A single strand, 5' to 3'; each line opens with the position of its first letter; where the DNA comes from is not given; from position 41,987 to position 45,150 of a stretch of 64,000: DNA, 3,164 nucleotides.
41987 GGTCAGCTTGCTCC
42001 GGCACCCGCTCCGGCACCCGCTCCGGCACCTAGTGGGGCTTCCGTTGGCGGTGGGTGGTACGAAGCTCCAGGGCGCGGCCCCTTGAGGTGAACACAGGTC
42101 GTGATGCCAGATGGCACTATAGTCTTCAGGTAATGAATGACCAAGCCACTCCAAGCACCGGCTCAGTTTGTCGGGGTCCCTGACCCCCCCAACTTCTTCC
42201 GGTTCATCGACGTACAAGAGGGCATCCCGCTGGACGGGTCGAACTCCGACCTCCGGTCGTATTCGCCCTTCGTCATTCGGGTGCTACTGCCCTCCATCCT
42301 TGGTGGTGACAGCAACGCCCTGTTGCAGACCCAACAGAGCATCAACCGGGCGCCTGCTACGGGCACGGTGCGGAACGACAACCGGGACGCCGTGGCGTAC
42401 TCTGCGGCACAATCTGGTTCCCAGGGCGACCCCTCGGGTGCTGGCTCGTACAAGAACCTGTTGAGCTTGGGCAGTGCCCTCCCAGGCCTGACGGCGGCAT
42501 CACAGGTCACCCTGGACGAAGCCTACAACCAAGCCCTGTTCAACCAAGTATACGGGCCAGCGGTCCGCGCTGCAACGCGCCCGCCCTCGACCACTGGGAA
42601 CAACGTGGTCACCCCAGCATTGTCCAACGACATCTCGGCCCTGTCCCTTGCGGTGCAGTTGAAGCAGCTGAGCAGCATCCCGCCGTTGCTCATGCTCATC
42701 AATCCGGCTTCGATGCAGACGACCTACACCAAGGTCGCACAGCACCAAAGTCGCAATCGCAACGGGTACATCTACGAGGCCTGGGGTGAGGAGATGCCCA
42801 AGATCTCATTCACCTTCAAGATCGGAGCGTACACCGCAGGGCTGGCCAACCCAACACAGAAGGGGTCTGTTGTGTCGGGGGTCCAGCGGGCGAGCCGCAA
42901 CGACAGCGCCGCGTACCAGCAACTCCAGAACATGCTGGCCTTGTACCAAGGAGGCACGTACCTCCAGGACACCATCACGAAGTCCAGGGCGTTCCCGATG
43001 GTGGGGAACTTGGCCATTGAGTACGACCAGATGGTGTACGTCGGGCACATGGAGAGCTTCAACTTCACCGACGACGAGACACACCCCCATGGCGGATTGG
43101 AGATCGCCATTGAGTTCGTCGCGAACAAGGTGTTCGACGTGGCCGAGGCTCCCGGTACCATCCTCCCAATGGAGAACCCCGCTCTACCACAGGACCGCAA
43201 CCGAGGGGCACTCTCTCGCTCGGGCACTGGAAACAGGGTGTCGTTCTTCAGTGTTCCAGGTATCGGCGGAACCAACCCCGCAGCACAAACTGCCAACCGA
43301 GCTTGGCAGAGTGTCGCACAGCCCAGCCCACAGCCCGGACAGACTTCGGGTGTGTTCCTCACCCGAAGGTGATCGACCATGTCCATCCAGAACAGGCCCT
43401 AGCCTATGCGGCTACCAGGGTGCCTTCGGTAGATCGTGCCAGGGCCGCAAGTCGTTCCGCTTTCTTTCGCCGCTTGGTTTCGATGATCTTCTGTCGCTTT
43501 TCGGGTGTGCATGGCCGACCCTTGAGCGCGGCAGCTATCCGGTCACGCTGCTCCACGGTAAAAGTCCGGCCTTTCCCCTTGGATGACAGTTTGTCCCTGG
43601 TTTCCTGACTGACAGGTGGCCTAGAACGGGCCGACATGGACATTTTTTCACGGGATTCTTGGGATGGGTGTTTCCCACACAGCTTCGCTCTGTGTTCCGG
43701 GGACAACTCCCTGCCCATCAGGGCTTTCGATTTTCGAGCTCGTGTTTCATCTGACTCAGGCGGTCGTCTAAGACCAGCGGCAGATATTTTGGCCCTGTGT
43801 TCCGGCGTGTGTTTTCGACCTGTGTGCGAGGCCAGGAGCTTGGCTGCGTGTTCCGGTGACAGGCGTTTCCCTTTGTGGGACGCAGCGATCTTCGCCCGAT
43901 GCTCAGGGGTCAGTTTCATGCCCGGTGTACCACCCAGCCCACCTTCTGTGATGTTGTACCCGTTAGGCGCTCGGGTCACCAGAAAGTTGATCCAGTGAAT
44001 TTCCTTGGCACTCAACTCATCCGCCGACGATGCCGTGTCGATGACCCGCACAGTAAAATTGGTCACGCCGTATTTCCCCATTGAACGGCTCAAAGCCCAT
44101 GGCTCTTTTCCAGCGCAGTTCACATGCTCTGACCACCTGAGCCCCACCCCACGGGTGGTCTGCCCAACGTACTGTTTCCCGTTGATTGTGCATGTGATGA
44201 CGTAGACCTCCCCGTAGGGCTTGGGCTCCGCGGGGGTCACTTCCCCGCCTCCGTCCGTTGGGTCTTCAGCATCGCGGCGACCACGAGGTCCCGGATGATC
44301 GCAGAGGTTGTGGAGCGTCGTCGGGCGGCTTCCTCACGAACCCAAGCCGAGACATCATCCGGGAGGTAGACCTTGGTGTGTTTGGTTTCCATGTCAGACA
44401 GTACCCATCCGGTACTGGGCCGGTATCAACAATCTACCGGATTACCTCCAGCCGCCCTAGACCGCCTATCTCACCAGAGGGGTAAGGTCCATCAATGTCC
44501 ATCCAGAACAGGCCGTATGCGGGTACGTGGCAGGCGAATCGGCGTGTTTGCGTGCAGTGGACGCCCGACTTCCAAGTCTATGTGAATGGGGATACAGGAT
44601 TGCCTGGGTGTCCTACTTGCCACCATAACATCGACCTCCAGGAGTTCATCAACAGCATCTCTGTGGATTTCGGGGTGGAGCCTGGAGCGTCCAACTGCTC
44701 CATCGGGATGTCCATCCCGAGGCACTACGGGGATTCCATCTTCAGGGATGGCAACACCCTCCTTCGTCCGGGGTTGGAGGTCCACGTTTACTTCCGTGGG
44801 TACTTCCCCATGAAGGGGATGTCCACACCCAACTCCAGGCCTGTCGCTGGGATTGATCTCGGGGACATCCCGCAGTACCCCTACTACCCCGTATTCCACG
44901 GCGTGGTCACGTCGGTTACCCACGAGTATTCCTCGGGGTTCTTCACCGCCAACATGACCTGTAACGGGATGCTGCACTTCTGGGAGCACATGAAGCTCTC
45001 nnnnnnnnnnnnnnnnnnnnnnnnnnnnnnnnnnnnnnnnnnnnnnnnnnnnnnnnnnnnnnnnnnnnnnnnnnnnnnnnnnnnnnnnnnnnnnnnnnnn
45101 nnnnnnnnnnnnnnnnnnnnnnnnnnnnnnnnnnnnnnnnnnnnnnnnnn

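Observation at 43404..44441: Minus-strand RHH plus GIY-YIG/NUMOD3 homing-endonuclease cassette with palindromic operators, inserted between tail genes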

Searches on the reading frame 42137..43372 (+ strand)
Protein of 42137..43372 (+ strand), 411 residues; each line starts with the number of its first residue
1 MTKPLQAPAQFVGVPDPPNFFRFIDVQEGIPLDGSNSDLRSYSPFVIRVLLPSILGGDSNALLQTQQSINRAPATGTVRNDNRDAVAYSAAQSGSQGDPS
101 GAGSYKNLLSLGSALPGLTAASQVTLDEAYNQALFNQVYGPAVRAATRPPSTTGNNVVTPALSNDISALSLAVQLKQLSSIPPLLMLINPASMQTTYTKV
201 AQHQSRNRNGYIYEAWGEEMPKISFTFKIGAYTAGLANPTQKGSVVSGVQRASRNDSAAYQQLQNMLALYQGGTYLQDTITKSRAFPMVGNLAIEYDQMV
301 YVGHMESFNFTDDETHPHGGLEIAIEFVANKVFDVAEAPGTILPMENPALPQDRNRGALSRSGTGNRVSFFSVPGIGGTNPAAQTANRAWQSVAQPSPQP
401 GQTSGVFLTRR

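Call 3: search_protein_families(library=pfam, proteins=[window:42137-43372:+], max_evalue=0.1)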
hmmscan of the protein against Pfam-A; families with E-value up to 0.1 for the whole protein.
window:42137-43372:+ (411 aa): 0 families

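Call 6: search_protein_families(library=phrogs, proteins=[window:42137-43372:+], max_evalue=0.01)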
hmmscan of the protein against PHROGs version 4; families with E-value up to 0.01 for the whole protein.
window:42137-43372:+ (411 aa): 0 families

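Call 15: find_related_loci(query=window:42137-43372:+, collection=viral_contigs, flank=6000)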
Query window:42137-43372:+ (411 aa) in viral_contigs; peptide patterns used: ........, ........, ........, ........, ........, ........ (x = any residue, [..] = any of these).
6 stretches matched a pattern; 4 encode a relative of the query (tblastn E <= 1e-3); 4 distinct loci.
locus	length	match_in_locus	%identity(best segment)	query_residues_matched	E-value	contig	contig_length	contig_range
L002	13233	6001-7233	100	1-411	0e+0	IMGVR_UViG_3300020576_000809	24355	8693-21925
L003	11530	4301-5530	80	1-411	0e+0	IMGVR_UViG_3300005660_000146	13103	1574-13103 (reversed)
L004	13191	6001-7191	61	3-394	5e-167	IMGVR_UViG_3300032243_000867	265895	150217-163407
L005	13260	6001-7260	60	1-406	8e-160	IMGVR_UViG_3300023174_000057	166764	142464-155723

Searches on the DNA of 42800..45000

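Call 88: search_rna_families(source=window, start=42800, end=45000, threshold=evalue, max_evalue=1)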
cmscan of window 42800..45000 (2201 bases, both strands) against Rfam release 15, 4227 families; matches with E-value up to 1: 0.
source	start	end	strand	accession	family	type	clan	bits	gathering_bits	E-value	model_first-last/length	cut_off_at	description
